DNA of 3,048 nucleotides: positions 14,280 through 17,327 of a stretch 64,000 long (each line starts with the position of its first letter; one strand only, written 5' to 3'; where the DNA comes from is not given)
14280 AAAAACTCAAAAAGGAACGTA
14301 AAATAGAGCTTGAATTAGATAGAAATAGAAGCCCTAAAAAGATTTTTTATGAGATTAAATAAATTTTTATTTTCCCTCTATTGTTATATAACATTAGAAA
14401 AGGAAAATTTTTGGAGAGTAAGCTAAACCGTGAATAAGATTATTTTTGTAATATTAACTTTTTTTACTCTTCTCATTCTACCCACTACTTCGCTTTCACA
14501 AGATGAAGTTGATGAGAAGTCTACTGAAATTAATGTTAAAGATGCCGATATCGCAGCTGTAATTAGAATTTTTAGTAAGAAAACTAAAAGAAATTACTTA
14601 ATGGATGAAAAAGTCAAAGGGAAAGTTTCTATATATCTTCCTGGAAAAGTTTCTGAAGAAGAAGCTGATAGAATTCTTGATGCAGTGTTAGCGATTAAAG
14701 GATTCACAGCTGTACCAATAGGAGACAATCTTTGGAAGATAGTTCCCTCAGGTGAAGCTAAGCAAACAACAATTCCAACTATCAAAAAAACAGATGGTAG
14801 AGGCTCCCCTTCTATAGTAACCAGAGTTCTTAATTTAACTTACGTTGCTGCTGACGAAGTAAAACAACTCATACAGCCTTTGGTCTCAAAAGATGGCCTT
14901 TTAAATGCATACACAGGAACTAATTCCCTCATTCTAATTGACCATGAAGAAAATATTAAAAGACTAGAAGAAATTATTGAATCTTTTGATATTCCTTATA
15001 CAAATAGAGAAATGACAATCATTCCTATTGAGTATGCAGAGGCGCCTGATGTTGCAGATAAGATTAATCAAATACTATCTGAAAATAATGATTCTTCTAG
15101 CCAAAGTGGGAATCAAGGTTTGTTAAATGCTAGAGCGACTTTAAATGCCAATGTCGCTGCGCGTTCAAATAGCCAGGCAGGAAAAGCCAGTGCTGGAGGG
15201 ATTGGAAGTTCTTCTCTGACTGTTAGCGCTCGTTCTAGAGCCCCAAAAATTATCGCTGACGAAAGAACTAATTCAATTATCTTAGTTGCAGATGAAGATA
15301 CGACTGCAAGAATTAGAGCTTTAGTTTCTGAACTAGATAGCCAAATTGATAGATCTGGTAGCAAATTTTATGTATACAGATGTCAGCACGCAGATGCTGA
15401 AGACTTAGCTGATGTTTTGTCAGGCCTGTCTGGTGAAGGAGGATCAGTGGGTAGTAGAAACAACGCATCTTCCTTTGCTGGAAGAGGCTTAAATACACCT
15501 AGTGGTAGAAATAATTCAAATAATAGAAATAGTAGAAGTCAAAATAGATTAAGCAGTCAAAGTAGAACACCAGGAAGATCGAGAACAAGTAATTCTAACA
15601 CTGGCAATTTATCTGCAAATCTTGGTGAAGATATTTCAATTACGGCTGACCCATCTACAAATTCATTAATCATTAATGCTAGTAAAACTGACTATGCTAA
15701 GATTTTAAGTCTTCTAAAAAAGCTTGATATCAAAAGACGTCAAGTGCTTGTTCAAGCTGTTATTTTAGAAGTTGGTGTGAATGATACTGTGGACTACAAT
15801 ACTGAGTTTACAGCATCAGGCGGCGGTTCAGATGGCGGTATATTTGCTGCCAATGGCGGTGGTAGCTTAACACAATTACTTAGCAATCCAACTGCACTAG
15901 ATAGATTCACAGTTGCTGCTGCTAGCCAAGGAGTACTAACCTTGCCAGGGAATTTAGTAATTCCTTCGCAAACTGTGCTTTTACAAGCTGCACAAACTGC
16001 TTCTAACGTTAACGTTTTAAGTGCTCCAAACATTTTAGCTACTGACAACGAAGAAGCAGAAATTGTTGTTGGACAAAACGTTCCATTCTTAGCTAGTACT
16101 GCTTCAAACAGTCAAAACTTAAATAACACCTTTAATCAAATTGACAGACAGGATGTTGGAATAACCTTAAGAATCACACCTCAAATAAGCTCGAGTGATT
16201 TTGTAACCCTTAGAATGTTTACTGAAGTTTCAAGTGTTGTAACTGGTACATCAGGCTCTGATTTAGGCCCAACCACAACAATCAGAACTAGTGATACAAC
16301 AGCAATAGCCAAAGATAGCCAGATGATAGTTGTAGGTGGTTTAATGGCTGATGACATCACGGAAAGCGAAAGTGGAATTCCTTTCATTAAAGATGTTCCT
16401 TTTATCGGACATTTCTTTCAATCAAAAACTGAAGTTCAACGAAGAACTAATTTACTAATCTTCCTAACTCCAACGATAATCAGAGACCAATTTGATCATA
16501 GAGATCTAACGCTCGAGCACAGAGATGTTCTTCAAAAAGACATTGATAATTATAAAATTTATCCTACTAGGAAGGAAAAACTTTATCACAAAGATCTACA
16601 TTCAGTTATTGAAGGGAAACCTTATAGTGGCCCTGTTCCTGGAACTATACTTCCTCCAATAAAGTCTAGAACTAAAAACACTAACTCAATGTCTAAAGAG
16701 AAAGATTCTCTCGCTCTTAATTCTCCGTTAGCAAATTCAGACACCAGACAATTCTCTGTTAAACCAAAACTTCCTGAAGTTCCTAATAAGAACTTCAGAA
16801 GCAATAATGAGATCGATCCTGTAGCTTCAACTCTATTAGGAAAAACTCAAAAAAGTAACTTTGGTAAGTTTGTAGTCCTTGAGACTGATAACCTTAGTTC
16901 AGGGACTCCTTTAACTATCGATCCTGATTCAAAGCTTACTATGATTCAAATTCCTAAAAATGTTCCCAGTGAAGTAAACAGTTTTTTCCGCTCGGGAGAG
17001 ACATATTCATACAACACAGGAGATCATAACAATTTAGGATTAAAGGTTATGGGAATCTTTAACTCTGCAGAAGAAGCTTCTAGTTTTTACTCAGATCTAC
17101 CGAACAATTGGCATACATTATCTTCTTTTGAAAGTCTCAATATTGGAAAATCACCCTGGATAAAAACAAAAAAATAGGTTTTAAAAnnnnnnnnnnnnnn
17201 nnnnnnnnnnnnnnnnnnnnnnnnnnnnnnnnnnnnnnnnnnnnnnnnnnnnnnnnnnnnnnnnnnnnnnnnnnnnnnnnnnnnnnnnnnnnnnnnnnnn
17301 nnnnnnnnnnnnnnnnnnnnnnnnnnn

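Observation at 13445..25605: Complete contiguous T2SS cluster lacking a recognisable GspK, with an atypical secretin (low-complexity insertion plus ~230-aa C-terminal extension)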

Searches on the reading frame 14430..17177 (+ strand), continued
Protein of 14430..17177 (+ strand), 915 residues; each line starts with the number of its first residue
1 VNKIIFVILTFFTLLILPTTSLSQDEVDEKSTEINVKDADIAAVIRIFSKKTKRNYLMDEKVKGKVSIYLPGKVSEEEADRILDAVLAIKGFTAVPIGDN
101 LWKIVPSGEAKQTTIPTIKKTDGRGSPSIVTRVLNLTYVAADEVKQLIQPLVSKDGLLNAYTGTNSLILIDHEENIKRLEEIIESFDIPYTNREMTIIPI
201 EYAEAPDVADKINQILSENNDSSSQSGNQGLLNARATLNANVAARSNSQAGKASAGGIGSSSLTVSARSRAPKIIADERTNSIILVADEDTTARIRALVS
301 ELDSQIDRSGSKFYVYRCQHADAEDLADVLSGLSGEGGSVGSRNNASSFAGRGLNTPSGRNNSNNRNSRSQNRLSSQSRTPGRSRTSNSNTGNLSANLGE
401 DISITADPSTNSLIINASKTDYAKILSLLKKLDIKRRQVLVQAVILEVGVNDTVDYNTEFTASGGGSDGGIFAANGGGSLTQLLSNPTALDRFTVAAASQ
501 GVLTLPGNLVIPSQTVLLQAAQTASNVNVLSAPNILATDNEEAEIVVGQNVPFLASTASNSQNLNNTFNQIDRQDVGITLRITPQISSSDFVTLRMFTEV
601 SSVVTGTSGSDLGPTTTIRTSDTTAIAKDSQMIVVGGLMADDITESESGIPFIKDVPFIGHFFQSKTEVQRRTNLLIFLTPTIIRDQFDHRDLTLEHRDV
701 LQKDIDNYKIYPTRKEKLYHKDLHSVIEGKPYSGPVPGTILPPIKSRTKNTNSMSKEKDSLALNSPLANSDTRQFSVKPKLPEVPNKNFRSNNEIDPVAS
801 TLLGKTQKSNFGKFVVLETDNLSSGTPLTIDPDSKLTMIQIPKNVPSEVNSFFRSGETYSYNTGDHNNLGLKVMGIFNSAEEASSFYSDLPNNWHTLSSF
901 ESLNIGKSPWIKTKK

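Call 46: search_protein_families(library=pfam, proteins=[L082:17274-18362:+, L083:13887-14900:+, L081:18393-20135:+, L084:17629-19458:+, L082:20392-21336:+], max_evalue=0.01)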
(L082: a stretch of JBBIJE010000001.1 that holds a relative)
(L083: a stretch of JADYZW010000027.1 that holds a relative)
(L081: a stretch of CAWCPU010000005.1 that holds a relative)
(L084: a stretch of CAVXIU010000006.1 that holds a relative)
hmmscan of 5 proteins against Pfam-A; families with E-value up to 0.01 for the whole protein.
L082:17274-18362:+ (362 aa): 3 families
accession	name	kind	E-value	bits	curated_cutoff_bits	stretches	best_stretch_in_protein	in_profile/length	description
PF21687.3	T2SSK_1st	-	1e-24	87.8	26.2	1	115-220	1-106/107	Type II secretion system (T2SS), protein K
PF03934.19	T2SSK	-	1.2e-07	32.4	24.2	1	229-275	1-42/63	Type II secretion system (T2SS), protein K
PF12836.13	HHH_3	-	0.0007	20.1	27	0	186-217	34-65/65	Helix-hairpin-helix motif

L083:13887-14900:+ (337 aa): 3 families
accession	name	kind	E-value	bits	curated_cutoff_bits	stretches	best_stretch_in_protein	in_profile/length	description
PF21687.3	T2SSK_1st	-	1.1e-21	78.1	26.2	1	108-206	3-106/107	Type II secretion system (T2SS), protein K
PF03934.19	T2SSK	-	2.6e-08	34.5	24.2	1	212-254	1-41/63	Type II secretion system (T2SS), protein K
PF12836.13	HHH_3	-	1.1e-06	29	27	0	175-203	37-65/65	Helix-hairpin-helix motif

L081:18393-20135:+ (580 aa): 1 family
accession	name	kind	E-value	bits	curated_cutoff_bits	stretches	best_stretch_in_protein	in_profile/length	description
PF21687.3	T2SSK_1st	-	1.8e-18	67.7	26.2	1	190-292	3-106/107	Type II secretion system (T2SS), protein K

L084:17629-19458:+ (609 aa): 0 families

L082:20392-21336:+ (314 aa): 0 families

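Call 61: find_homologous_proteins(query=L082:17274-18359:+, max_evalue=0.001)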
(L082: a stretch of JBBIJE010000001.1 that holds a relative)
Query L082:17274-18359:+ (362 aa): 412 proteins with E <= 0.001 among 8000 candidates; the best 120 are listed.
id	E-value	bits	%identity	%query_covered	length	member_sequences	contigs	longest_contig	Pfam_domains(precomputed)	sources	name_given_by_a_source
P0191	1.7e-228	776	100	100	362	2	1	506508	PF21687.4,PF03934.20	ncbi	-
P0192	8.1e-204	694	90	100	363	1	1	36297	PF21687.4,PF03934.20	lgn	-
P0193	1.0e-114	402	59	90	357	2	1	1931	PF21687.4,PF03934.20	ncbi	-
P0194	5.8e-90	320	50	89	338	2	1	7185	PF21687.4,PF12836.14,PF03934.20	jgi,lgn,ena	-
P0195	7.5e-88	313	50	94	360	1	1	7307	PF21687.4,PF12836.14,PF03934.20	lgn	-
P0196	7.3e-87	310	48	96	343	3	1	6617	PF21687.4,PF12836.14,PF03934.20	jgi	jgi:general secretion pathway protein K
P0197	1.7e-85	305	49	96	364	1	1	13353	PF21687.4,PF12836.14,PF03934.20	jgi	jgi:general secretion pathway protein K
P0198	3.7e-83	298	48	89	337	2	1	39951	PF21687.4,PF03934.20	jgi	jgi:general secretion pathway protein K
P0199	3.7e-83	298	48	95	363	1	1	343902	PF21687.4,PF12836.14,PF03934.20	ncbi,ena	-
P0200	3.3e-82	295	49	94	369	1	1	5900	PF21687.4,PF03934.20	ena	-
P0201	1.6e-81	292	49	94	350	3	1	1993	PF21687.4,PF03934.20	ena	-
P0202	1.7e-81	292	47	94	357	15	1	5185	PF21687.4,PF03934.20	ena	-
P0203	3.2e-81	291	45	88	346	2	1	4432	PF21687.4,PF12836.14,PF03934.20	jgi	jgi:general secretion pathway protein K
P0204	6.0e-79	284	46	96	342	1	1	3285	PF21687.4,PF03934.20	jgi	jgi:general secretion pathway protein K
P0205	9.6e-79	283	47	93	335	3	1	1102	PF21687.4,PF03934.20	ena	-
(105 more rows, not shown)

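Call 102: find_encoding_contigs(protein=P0098, flank=10000, max_places=1)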
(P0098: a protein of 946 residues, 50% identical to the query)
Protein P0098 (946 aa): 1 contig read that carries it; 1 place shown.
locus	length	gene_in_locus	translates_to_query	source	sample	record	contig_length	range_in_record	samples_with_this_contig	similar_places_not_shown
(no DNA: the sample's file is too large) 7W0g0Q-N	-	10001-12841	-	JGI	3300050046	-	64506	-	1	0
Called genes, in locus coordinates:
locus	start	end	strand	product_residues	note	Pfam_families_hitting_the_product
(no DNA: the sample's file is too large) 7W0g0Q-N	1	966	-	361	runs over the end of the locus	-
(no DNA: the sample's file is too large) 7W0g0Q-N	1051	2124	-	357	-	PF09594:GT87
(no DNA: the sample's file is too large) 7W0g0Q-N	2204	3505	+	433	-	PF09594:GT87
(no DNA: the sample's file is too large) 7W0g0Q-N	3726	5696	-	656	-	PF00884:Sulfatase, PF01663:Phosphodiest (weak), PF02995:DUF229 (weak), PF16347:SGSH_C (faint)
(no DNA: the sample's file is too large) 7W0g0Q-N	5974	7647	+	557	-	-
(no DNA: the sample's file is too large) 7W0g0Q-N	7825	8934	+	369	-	PF13512:TPR_18, PF13525:YfiO, PF13174:TPR_6 (faint)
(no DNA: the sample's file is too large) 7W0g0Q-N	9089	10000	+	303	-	PF11356:T2SSC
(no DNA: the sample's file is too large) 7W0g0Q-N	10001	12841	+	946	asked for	PF21305:type_II_gspD_N0, PF03958:Secretin_N, PF00263:Secretin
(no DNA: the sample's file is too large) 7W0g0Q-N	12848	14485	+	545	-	PF05157:MshEN, PF00437:T2SSE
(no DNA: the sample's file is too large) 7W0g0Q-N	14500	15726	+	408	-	PF28597:T2SSF_N, PF00482:T2SSF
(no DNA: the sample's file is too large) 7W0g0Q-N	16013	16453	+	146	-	PF07963:N_methyl, PF08334:T2SSG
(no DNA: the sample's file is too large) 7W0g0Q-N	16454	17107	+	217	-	-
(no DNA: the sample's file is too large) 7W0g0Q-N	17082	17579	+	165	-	-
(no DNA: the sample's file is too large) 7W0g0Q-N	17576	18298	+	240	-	PF07963:N_methyl (weak)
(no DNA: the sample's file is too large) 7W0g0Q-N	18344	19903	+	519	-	-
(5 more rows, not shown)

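Call 103: find_encoding_contigs(protein=P0120, flank=10000, max_places=1)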
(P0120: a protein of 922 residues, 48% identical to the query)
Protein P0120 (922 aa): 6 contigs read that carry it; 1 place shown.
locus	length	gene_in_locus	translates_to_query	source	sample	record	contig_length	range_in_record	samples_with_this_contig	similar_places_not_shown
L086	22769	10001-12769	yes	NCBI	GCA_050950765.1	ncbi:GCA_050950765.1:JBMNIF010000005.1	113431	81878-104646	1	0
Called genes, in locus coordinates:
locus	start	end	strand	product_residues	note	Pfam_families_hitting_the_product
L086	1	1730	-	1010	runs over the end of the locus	PF00873:ACR_tran, PF02355:SecD_SecF_C (faint)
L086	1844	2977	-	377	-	PF25944:Beta-barrel_RND, PF25954:Beta-barrel_RND_2, PF25967:RND-MFP_C (faint), PF25975:CzcB_C (faint), PF25989:YknX_C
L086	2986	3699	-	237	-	PF00440:TetR_N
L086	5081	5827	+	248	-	PF18912:DZR_2 (weak), PF00156:Pribosyltran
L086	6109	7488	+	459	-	PF00764:Arginosuc_synth, PF20979:Arginosuc_syn_C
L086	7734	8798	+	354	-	PF13512:TPR_18, PF13525:YfiO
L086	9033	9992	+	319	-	PF11356:T2SSC, PF17820:PDZ_6 (faint)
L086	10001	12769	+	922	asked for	PF21305:type_II_gspD_N0, PF03958:Secretin_N, PF00263:Secretin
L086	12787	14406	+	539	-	PF05157:MshEN, PF00437:T2SSE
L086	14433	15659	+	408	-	PF28597:T2SSF_N, PF00482:T2SSF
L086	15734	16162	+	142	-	PF07963:N_methyl (weak), PF08334:T2SSG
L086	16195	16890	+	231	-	-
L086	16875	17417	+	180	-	-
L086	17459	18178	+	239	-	-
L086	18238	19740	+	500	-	-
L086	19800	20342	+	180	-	-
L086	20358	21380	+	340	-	-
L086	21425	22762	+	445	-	PF03727:Hexokinase_2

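Call 104: list_cluster_members(proteins=[L086:16195-16887:+, L086:16875-17414:+, L086:17459-18175:+, L086:18238-19737:+, L086:19800-20339:+, L086:20358-21377:+, L086:15734-16159:+, L086:9033-9989:+])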
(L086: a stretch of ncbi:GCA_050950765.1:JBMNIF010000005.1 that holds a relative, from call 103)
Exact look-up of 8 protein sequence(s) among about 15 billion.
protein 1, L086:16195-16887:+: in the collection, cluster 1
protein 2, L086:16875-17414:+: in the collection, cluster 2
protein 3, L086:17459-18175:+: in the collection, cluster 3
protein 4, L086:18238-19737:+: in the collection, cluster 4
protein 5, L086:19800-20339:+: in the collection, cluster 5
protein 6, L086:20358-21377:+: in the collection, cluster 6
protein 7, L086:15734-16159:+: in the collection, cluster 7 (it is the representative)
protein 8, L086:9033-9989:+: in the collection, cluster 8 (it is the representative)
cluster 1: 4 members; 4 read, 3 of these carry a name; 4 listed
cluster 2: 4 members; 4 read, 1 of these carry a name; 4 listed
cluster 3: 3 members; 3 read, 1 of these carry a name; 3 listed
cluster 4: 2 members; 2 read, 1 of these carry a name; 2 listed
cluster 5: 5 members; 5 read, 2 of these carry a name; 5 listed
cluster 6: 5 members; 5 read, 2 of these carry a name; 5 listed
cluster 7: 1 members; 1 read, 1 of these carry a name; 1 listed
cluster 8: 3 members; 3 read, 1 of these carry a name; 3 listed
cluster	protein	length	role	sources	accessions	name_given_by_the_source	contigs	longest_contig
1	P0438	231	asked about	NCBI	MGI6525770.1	MAG: type II secretion system protein [Bdellovibrionota bacterium]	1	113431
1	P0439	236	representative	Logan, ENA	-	-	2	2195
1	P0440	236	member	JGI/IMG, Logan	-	prepilin-type N-terminal cleavage/methylation domain-containing protein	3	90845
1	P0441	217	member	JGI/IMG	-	prepilin-type N-terminal cleavage/methylation domain-containing protein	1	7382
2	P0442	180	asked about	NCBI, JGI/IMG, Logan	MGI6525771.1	MAG: type IV pilus modification PilV family protein [Bdellovibrionota bacterium] | type II secretory pathway pseudopilin PulG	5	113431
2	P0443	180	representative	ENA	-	-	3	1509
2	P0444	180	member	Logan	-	-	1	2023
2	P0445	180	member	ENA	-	-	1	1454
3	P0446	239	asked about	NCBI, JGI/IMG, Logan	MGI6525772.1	MAG: PulJ/GspJ family protein [Bdellovibrionota bacterium] | type II secretory pathway component PulJ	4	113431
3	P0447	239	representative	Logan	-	-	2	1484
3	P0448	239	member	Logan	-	-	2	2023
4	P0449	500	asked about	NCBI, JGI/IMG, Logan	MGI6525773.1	MAG: hypothetical protein ACOX2O_10885 [Bdellovibrionota bacterium] | hypothetical protein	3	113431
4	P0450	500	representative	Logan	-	-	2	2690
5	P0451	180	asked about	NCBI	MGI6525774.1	MAG: hypothetical protein ACOX2O_10890 [Bdellovibrionota bacterium]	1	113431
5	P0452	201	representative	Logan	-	-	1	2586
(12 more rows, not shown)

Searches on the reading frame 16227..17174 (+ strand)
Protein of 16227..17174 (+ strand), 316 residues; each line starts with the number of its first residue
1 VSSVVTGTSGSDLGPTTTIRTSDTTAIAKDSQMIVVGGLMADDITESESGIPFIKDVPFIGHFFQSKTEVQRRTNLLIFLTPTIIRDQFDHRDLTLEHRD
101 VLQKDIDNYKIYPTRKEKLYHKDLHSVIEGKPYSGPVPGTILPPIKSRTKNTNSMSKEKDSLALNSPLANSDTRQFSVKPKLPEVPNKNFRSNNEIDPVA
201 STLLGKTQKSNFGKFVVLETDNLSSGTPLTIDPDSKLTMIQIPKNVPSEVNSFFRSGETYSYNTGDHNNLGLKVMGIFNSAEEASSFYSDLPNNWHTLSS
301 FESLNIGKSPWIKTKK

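Call 83: predict_structure(alignment_id=A7)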
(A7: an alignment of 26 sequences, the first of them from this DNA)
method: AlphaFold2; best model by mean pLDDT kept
length: 316 residues; sequences in the alignment: 26
mean_pLDDT: 67.1   pTM: 0.40
mean pLDDT of the five models: 67.1, 67.0, 66.5, 65.5, 63.6
residues with pLDDT >= 90: 92; 70-90: 59; 50-70: 48; < 50: 117
segments of 3 or more residues with pLDDT < 50: 1-6, 8-41, 73-89, 150-197, 199-209
pLDDT, mean of each block of 10 residues (from residue 1): 39 40 42 42 65 75 75 48 43 78 85 69 64 60 54 44 39 38 43 41 44 90 89 95 94 96 91 97 96 94 96 89
secondary structure, 60 per line:
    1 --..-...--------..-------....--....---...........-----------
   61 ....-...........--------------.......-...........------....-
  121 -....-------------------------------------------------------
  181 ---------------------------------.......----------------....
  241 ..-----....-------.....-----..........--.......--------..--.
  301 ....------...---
elements in order: E26-29 E32-35 E39-49 H61-64 E66-76 H91-97 H99-109 H116-119 H122-125 E214-220 E237-242 H248-251 E259-263 E269-278 H281-287 H300-304 E311-313

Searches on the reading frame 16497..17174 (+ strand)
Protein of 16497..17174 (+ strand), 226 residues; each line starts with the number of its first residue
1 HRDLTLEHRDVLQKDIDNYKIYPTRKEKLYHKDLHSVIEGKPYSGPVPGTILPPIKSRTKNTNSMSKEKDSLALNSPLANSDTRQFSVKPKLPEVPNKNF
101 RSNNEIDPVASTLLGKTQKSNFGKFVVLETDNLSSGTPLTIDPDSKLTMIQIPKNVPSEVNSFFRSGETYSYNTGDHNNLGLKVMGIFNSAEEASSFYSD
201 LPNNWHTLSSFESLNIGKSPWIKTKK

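Call 18: search_protein_families(library=pfam, proteins=[window:16497-17174:+], max_evalue=10)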
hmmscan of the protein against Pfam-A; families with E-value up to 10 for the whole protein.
seq(226 aa): 1 family
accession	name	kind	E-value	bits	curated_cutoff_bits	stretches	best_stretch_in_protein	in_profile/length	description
PF19340.5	GCP6_N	-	0.15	11.5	23.3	1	47-98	158-211/315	Gamma-tubulin complex component 6 N-terminus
